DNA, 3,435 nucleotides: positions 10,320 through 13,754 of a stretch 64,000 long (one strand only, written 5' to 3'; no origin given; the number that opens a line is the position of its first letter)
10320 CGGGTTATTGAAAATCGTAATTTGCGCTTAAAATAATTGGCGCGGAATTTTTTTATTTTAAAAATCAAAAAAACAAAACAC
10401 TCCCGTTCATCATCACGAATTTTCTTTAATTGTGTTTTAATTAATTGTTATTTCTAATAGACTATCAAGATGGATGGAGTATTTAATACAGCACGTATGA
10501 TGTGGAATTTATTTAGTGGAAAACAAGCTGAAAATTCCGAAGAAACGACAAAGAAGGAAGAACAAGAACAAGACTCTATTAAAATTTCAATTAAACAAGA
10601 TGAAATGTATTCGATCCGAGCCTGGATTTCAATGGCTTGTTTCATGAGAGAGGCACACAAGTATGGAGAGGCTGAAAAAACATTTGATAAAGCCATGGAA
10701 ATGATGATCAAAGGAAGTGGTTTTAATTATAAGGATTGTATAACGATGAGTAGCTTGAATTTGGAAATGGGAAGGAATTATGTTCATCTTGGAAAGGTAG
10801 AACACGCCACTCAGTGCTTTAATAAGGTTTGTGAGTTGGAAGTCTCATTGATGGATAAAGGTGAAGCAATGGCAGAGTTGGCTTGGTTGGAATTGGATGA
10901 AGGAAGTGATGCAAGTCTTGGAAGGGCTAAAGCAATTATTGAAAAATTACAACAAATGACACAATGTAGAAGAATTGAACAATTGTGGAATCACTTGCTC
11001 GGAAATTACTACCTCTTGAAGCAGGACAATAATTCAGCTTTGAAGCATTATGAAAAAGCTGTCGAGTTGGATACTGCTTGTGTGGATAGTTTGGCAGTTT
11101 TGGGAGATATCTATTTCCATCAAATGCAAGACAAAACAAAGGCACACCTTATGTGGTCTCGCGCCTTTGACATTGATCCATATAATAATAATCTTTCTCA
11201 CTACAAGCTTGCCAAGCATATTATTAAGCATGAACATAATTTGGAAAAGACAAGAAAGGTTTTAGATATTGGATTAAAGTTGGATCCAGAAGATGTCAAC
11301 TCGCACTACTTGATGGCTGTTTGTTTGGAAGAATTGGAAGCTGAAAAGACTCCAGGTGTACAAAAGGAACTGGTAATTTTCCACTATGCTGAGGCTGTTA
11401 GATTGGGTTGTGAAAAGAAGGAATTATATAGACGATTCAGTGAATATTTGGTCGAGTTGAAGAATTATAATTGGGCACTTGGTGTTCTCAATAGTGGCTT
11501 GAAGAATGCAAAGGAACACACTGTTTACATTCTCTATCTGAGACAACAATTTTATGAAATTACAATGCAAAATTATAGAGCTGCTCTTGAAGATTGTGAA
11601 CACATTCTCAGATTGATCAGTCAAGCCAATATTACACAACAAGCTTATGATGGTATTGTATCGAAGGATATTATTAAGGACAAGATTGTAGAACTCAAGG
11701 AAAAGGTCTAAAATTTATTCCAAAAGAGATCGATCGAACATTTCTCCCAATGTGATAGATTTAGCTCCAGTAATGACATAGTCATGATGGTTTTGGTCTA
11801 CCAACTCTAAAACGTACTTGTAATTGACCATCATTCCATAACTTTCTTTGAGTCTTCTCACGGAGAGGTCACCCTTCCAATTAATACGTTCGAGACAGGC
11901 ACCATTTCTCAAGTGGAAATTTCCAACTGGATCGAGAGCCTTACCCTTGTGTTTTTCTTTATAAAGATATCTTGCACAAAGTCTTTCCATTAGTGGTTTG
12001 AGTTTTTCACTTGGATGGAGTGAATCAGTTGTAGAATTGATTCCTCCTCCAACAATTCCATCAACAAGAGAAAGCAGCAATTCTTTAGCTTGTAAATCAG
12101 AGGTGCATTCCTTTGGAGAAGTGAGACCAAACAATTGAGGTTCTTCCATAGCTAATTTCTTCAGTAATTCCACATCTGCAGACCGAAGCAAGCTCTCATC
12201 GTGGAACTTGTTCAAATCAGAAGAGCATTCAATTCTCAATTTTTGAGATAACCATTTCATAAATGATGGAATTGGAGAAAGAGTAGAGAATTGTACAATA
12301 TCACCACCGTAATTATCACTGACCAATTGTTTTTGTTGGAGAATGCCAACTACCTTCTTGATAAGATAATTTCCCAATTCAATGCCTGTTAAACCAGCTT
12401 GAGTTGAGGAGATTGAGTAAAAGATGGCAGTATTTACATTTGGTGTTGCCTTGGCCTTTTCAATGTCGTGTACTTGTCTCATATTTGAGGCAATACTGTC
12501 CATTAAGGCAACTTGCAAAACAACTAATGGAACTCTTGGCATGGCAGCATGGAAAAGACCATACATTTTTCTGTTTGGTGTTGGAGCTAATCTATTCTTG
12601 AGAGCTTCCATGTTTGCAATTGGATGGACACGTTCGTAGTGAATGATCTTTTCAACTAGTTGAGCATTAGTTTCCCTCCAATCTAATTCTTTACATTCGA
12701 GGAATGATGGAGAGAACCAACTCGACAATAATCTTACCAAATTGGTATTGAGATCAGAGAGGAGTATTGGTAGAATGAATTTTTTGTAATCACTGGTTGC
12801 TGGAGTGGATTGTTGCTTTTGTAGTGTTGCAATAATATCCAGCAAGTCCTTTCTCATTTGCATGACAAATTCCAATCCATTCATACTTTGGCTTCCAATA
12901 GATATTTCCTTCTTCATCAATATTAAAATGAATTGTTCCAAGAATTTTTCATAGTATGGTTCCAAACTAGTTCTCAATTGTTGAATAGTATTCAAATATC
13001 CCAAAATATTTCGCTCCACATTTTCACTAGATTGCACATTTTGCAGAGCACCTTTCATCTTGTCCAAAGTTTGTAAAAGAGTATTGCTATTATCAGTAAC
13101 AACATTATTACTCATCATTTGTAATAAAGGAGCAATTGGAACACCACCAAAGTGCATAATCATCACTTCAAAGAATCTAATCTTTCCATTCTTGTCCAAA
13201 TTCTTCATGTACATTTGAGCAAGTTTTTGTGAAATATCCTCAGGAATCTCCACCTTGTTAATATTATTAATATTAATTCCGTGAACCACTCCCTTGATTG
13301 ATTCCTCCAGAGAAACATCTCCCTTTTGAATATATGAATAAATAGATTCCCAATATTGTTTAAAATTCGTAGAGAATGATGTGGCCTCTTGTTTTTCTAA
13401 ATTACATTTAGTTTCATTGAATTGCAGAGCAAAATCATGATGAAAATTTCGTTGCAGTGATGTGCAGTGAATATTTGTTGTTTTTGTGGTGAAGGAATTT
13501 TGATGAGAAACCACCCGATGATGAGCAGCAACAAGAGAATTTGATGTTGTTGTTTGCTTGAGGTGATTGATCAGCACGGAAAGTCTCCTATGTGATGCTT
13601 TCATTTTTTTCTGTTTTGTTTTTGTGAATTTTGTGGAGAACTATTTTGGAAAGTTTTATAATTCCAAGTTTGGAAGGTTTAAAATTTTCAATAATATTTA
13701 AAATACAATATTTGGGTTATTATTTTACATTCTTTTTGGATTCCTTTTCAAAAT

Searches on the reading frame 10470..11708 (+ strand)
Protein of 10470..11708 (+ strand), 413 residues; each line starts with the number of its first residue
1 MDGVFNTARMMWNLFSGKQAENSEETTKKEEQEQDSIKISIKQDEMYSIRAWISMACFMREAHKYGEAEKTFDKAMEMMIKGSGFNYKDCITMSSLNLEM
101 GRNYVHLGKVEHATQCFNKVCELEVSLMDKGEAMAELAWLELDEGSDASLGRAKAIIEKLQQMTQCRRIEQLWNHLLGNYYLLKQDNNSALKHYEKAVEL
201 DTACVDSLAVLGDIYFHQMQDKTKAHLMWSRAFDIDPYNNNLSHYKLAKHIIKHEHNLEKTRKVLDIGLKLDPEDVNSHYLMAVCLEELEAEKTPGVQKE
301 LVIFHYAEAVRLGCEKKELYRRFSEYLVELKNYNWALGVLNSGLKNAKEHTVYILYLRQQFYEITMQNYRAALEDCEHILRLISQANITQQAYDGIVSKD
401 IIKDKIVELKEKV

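Call 31: search_protein_families(library=pfam, proteins=[window:10470-11708:+], max_evalue=0.001)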
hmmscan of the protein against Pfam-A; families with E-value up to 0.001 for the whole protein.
window:10470-11708:+ (413 aa): 9 families
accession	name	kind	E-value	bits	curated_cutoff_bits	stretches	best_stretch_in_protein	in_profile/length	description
PF07719.23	TPR_2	-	9e-11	41.5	27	0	175-201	5-31/34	Tetratricopeptide repeat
PF13181.12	TPR_8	-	2.5e-09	37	25.7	0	175-202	5-32/34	Tetratricopeptide repeat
PF00515.34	TPR_1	-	4.7e-09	36.1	27.8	0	177-201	7-31/34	Tetratricopeptide repeat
PF13414.12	TPR_11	-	1.2e-08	34.9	26.8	0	178-217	1-40/42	TPR repeat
PF13424.12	TPR_12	-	2.1e-07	31.4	30.1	0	172-232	5-71/77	Tetratricopeptide repeat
PF23914.1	TPR_CcmH_CycH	-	5.4e-07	30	42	0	210-288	55-133/158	Cytochrome c-type biogenesis protein H TPR domain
PF13428.12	TPR_14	-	2.3e-05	25.1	23.5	0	175-212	5-42/44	Tetratricopeptide repeat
PF13431.12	TPR_17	-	2.4e-05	24.7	24.4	0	269-289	6-26/34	Tetratricopeptide repeat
PF14559.12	TPR_19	-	0.00082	20.1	25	0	184-218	4-38/68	Tetratricopeptide repeat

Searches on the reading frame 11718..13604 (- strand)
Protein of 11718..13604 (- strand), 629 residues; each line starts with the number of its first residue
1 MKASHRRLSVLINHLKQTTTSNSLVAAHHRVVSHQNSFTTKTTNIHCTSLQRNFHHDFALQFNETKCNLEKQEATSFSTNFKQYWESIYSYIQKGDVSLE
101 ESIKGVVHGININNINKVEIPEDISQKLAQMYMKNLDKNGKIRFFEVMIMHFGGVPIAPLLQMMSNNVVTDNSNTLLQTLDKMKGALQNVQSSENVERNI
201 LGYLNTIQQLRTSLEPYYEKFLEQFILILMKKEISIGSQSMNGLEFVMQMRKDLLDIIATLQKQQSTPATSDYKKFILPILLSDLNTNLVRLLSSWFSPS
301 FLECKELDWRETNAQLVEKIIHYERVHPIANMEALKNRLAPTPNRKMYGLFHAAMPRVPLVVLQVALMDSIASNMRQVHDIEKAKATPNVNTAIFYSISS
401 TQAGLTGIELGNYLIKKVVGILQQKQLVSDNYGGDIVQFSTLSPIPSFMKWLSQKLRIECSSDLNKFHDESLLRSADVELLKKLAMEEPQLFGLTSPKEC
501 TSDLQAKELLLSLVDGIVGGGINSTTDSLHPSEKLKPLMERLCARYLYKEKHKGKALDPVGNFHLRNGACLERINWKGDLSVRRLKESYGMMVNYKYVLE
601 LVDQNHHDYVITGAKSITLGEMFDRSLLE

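Call 27: find_encoding_contigs(protein=window:11718-13604:-, flank=1000, max_places=3)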
Protein window:11718-13604:- (629 aa): no gene with exactly this product is on record in the collection.

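Call 31: search_protein_families(library=pfam, proteins=[window:11718-13604:-], max_evalue=0.001)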
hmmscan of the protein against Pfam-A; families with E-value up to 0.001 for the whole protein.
window:11718-13604:- (629 aa): 2 families
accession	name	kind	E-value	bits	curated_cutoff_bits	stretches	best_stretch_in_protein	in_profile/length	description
PF05292.17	MCD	-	4.3e-76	256.3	23.2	1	300-597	1-252/253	Malonyl-CoA decarboxylase C-terminal domain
PF17408.7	MCD_N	-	4.9e-06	27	22.4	1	197-297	22-85/85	Malonyl-CoA decarboxylase N-terminal domain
